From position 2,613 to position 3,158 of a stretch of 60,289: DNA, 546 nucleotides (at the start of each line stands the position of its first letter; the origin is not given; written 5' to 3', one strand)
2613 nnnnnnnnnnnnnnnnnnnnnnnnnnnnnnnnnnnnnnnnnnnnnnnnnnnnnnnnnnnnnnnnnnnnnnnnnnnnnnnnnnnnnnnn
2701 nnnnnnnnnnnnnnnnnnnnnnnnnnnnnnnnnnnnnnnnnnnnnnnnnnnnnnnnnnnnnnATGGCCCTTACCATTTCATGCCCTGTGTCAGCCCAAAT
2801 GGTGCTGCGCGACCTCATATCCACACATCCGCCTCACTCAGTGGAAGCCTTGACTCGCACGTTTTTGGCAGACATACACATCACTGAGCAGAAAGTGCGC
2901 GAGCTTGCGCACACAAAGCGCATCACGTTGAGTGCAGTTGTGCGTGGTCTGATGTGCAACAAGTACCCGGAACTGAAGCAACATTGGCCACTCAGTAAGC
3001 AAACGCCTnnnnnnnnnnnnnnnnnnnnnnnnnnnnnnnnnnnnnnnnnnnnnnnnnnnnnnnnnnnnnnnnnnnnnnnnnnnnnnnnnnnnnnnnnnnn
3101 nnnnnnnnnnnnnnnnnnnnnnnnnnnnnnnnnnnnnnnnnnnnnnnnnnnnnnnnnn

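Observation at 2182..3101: Cluster of at least 11 copies of a 13-bp inverted repeat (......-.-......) next to the most AT-rich segment: candidate origin or operator array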

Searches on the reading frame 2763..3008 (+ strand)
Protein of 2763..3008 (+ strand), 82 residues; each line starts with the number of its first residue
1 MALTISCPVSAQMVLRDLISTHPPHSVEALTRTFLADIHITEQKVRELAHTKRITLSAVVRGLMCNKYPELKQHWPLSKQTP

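Call 69: predict_structure(alignment_id=A4)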
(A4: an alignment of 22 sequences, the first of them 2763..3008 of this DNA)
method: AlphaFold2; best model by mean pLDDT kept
length: 82 residues; sequences in the alignment: 22
mean_pLDDT: 82.9   pTM: 0.69
mean pLDDT of the five models: 82.9, 82.7, 81.7, 79.4, 74.4
residues with pLDDT >= 90: 1; 70-90: 73; 50-70: 5; < 50: 3
segments of 3 or more residues with pLDDT < 50: none
pLDDT, mean of each block of 10 residues (from residue 1): 75 86 81 89 89 88 88 76 40
secondary structure, 60 per line:
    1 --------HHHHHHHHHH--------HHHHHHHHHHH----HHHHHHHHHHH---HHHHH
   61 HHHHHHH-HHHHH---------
elements in order: H9-18 H27-37 H42-52 H56-67 H69-73

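Call 71: fold_search(model_id=the predicted structure, library=pdb)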
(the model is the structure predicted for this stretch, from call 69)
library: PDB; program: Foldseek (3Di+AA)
matches with E <= 10: 26; with E <= 0.001: 0
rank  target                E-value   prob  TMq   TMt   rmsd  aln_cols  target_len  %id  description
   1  1u9p                  1.6e+00  0.38  0.51  0.45   4.8        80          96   11  Permuted single-chain Arc (released 2005-02-15)
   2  2ion                  2.6e+00  0.05  0.20  0.15   8.0        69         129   16  Crystal structure of the C-terminal MA3 domain of Pdcd4 (mouse); form2 (released 2006-11-14)
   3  2ios                  3.8e+00  0.04  0.20  0.15   8.0        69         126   16  Crystal structure of the C-terminal MA3 domain of Pdcd4 (mouse); form 3 (released 2006-11-14)
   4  4bfm                  5.1e+00  0.04  0.24  0.10   8.5        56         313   20  The crystal structure of mouse PK38 (released 2014-02-12)
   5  6hl2_A                5.4e+00  0.06  0.23  0.13   9.7        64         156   17  wild-type NuoEF from Aquifex aeolicus - oxidized form (released 2019-06-26)
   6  8g87_X                6.5e+00  0.04  0.27  0.18  16.5        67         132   19  Human Oct4 bound to nucleosome with human nMatn1 sequence (focused refinement of Oct4 bound region) (released 2023-03-22)
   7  2ggf_MODEL_1_A        6.5e+00  0.03  0.21  0.14   8.4        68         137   12  Solution structure of the MA3 domain of human Programmed cell death 4 (released 2007-04-24)
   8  1ou0_A                7.3e+00  0.15  0.31  0.14   2.0        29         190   21  precorrin-8X methylmutase related protein (released 2003-10-07)
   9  7p5x_AF               7.3e+00  0.04  0.20  0.08   9.8        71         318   25  Mycobacterial RNAP with transcriptional activator PafBC (released 2021-12-22)
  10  9dzm_E                7.8e+00  0.05  0.29  0.39  12.4        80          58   16  Dimeric human OCT2 (POU2F2) POU domain bound to palindromic MORE DNA (released 2024-10-23)
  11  6hl2_C                7.8e+00  0.04  0.23  0.13   9.5        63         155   17  wild-type NuoEF from Aquifex aeolicus - oxidized form (released 2019-06-26)
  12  5y6a_A                7.8e+00  0.03  0.28  0.17  12.5        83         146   16  Crystal structure of the anti-CRISPR protein, AcrIIA1 (released 2017-11-29)
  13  9ca6_B                7.8e+00  0.02  0.23  0.13   9.4        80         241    9  Rns Pocket Mutant - I14F/I17F (released 2025-06-25)
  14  8bhe_B                7.8e+00  0.02  0.22  0.11  10.3        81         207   12  K141H and S142H double mutant of hGSTA1-1 (released 2023-03-08)
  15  3lcn_B                8.3e+00  0.04  0.29  0.26  11.8        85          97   15  Nab2:Gfd1 complex (released 2010-05-12)
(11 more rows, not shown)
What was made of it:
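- On Ribbon-helix-helix superfamily (for the 148-aa protein): Foldseek's best hit is single-chain Arc at E=1.6, TM 0.51 (call 71).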

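Call 84: fold_search(model_id=the predicted structure, library=viral)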
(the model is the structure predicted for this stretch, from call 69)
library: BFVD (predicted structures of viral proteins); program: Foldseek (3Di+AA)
matches with E <= 10: 69; with E <= 0.001: 0
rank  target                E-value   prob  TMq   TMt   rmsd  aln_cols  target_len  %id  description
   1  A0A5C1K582            2.3e+00  0.20  0.41  0.27  10.5        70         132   17  (no name in the UniProt tables at hand)
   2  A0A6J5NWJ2            2.9e+00  0.08  0.30  0.29  11.0        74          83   16  HTH_XRE domain containing protein [uncultured Caudovirales phage]
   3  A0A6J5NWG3            3.3e+00  0.06  0.30  0.10  11.3        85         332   13  COG3482 Uncharacterized conserved protein [uncultured Caudovirales phage]
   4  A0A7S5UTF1            3.5e+00  0.06  0.31  0.33  10.9        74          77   11  (no name in the UniProt tables at hand)
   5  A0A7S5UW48            3.7e+00  0.10  0.41  0.42   9.7        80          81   14  (no name in the UniProt tables at hand)
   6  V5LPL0                4.0e+00  0.08  0.28  0.32   8.2        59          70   15  (no name in the UniProt tables at hand)
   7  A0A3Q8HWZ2            4.0e+00  0.04  0.25  0.10  12.0        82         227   18  Sigma factor [Lactobacillus phage Iacchus]
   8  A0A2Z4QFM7            4.8e+00  0.06  0.31  0.28   9.6        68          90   13  Uncharacterized protein [Erwinia phage vB_EamM_Alexandra]
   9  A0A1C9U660            4.8e+00  0.04  0.26  0.26  13.0        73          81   15  C18L-like protein (Fragment) [Camelpox virus]
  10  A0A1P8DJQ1            5.0e+00  0.11  0.31  0.41   7.5        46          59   15  (no name in the UniProt tables at hand)
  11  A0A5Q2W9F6            5.0e+00  0.04  0.25  0.12  18.1        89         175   13  (no name in the UniProt tables at hand)
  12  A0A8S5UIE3            5.4e+00  0.06  0.32  0.14  11.7        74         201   11  Uncharacterized protein [Myoviridae sp. ctu2j3]
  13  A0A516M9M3            5.4e+00  0.06  0.23  0.28   8.3        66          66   15  (no name in the UniProt tables at hand)
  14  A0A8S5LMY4            5.4e+00  0.02  0.24  0.19  11.7       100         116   16  Tail assembly chaperone [Siphoviridae sp. ctkyH28]
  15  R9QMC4                5.7e+00  0.08  0.28  0.43   9.5        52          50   15  Uncharacterized protein [Lactococcus phage BM13]
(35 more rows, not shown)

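Call 95: search_protein_families(library=pfam, alignment_id=A4, max_evalue=1)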
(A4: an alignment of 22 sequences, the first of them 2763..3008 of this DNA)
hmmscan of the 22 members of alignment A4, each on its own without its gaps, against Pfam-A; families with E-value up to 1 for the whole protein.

A. member 1, window:2763-3008:+ (82 aa): 1 family
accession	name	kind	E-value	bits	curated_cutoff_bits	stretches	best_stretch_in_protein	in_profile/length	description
PF00046.35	Homeodomain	-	0.069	13.4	22.9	1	24-55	9-40/57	Homeodomain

B. families by the number of members that match (of 22 scanned): 13 families
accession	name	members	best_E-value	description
PF18619.6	GAIN_A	2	0.054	GPCR-Autoproteolysis-INducing (GAIN) subdomain A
PF13646.12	HEAT_2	2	0.059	HEAT repeats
PF00046.35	Homeodomain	2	0.062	Homeodomain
PF00226.36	DnaJ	1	0.012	DnaJ domain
PF14852.12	Fis1_TPR_N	1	0.034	Fis1 N-terminal tetratricopeptide repeat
PF24430.1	DUF7553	1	0.068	Family of unknown function (DUF7553)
PF11123.14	DNA_Packaging_2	1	0.086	DNA packaging protein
PF19380.4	DUF5955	1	0.11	Family of unknown function (DUF5955)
PF13446.11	RPT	1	0.11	A repeated domain in UCH-protein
PF06727.17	DUF1207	1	0.12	Protein of unknown function (DUF1207)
PF23161.1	HTH_RNase_II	1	0.12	Double HTH domain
PF15204.11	KKLCAg1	1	0.15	Kita-kyushu lung cancer antigen 1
PF17055.10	VMR2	1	0.19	Viral matrix protein M2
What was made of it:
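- On Ribbon-helix-helix superfamily (for the 148-aa protein): None of 22 family members has one at E<=1 (call 95).
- Tried and rejected: Pfam scan of 22 family members for RHH or HTH families: nothing consistent (call 95).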
